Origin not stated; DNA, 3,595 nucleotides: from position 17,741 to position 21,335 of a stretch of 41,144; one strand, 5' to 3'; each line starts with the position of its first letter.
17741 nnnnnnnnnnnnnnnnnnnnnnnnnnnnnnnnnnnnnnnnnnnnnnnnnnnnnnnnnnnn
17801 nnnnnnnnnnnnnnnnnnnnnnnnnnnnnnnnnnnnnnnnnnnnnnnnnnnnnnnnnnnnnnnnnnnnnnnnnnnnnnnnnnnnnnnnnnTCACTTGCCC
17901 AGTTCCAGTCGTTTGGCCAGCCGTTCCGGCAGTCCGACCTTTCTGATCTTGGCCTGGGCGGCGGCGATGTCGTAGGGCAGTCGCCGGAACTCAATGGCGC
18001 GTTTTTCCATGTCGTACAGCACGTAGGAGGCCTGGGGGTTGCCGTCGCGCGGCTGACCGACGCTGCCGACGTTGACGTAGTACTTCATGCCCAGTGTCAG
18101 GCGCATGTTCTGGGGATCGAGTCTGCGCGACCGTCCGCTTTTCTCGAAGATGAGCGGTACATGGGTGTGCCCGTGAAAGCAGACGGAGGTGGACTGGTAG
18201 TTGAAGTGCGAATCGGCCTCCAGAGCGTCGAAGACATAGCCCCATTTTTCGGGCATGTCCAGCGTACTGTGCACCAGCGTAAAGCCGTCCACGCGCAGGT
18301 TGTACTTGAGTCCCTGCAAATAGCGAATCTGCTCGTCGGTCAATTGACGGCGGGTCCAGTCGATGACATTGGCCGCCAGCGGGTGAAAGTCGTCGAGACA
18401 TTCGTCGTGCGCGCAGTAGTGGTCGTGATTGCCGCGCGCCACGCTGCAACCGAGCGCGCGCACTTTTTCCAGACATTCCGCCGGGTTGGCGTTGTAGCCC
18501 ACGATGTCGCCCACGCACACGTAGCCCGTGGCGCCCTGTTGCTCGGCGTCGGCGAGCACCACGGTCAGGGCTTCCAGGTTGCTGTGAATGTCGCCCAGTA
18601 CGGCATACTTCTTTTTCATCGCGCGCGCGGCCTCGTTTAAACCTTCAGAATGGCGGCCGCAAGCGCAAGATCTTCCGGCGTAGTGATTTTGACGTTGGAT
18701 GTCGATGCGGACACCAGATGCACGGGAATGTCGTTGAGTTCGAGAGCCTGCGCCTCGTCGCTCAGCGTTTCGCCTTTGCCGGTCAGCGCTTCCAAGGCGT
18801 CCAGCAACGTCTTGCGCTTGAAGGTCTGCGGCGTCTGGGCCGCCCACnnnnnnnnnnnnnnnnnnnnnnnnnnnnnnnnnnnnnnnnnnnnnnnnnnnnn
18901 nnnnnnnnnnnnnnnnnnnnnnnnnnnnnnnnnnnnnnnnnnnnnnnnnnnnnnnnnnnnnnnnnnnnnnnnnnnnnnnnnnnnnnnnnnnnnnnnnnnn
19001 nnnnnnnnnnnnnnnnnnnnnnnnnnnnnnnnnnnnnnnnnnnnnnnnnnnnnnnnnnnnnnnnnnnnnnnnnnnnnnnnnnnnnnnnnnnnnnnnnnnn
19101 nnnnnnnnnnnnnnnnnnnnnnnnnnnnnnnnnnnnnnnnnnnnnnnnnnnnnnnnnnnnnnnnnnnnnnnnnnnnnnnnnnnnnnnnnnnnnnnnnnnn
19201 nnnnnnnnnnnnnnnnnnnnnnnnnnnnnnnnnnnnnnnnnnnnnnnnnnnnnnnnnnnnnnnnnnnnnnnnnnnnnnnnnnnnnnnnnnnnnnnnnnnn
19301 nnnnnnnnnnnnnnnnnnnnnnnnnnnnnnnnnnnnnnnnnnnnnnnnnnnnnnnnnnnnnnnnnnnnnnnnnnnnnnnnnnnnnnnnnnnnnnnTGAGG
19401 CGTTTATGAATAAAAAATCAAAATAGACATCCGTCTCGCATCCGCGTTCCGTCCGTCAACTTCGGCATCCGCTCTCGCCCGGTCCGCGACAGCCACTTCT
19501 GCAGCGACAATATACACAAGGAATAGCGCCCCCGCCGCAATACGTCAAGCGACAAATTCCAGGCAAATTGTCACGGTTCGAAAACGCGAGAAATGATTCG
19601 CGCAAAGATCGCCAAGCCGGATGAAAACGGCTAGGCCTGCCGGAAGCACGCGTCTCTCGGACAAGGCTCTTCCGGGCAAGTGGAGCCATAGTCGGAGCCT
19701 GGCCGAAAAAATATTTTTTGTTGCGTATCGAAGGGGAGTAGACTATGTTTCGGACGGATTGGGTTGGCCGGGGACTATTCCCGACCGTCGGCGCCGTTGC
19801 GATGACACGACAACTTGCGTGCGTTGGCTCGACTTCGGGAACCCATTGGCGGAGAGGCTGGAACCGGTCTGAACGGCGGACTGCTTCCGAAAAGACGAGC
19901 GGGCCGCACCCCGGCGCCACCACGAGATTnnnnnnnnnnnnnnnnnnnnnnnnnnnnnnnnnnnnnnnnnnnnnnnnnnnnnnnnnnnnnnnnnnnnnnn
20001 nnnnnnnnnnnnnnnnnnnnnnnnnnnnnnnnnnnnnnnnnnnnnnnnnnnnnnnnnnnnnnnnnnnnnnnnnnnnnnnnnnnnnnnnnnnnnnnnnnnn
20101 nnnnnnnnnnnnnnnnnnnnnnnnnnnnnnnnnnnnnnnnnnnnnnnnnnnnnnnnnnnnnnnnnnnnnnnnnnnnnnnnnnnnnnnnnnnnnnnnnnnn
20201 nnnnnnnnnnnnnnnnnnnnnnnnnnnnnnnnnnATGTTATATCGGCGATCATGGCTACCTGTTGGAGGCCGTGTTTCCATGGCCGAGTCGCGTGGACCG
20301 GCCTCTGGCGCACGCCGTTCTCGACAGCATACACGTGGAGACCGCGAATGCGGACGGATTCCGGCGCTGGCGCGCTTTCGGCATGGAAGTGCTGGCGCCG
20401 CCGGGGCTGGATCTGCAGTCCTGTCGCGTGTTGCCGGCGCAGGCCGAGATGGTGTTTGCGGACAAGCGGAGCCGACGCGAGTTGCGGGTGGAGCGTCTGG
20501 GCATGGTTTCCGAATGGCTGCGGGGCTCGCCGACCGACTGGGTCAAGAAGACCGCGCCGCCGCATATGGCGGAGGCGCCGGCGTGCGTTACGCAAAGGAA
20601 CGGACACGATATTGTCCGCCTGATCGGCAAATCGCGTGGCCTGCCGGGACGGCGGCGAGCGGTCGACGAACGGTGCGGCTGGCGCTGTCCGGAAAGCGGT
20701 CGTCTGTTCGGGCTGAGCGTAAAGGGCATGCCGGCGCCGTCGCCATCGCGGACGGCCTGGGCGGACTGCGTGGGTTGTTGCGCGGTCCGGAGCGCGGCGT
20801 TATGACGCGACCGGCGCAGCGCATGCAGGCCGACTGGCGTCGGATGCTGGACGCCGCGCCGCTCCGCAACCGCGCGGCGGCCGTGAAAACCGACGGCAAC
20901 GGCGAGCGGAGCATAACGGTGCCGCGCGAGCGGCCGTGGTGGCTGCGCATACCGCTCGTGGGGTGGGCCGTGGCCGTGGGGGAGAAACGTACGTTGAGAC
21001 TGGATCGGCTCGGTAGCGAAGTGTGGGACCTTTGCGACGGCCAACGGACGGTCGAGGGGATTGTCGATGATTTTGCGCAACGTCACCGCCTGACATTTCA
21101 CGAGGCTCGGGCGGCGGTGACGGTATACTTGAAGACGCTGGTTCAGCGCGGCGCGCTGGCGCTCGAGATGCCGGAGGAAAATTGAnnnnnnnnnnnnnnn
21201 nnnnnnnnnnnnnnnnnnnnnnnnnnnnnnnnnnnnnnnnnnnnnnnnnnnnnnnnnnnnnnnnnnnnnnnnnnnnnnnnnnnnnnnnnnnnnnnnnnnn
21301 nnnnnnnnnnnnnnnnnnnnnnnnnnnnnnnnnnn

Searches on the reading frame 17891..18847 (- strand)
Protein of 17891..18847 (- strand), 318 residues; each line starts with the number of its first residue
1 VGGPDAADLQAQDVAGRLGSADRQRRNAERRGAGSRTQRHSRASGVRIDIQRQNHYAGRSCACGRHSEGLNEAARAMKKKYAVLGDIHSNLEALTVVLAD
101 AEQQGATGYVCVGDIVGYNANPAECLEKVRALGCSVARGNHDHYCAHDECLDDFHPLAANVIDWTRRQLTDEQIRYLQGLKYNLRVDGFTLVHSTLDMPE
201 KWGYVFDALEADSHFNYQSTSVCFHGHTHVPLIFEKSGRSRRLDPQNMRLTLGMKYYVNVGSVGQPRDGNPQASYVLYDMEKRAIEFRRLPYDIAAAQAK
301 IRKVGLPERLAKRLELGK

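Call 10: search_protein_families(library=pfam, proteins=[window:17891-18847:-], max_evalue=0.001)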
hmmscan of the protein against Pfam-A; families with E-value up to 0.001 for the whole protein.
window:17891-18847:- (318 aa): 2 families
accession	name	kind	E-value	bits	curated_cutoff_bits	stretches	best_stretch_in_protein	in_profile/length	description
PF12850.12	Metallophos_2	-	1e-15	58.5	27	1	81-282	3-153/154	Calcineurin-like phosphoesterase superfamily domain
PF00149.33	Metallophos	-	2.7e-10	41.4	21.5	1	80-231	2-191/191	Calcineurin-like phosphoesterase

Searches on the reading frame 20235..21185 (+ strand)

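Call 12: search_protein_families(library=pfam, proteins=[window:20235-21185:+], max_evalue=0.01)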
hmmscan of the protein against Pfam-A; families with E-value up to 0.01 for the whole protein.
window:20235-21185:+ (316 aa): 1 family
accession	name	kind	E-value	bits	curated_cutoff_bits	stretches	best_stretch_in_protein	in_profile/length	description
PF05402.18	PqqD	-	2e-10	41.3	23.4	1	247-307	6-66/67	Coenzyme PQQ synthesis protein D (PqqD)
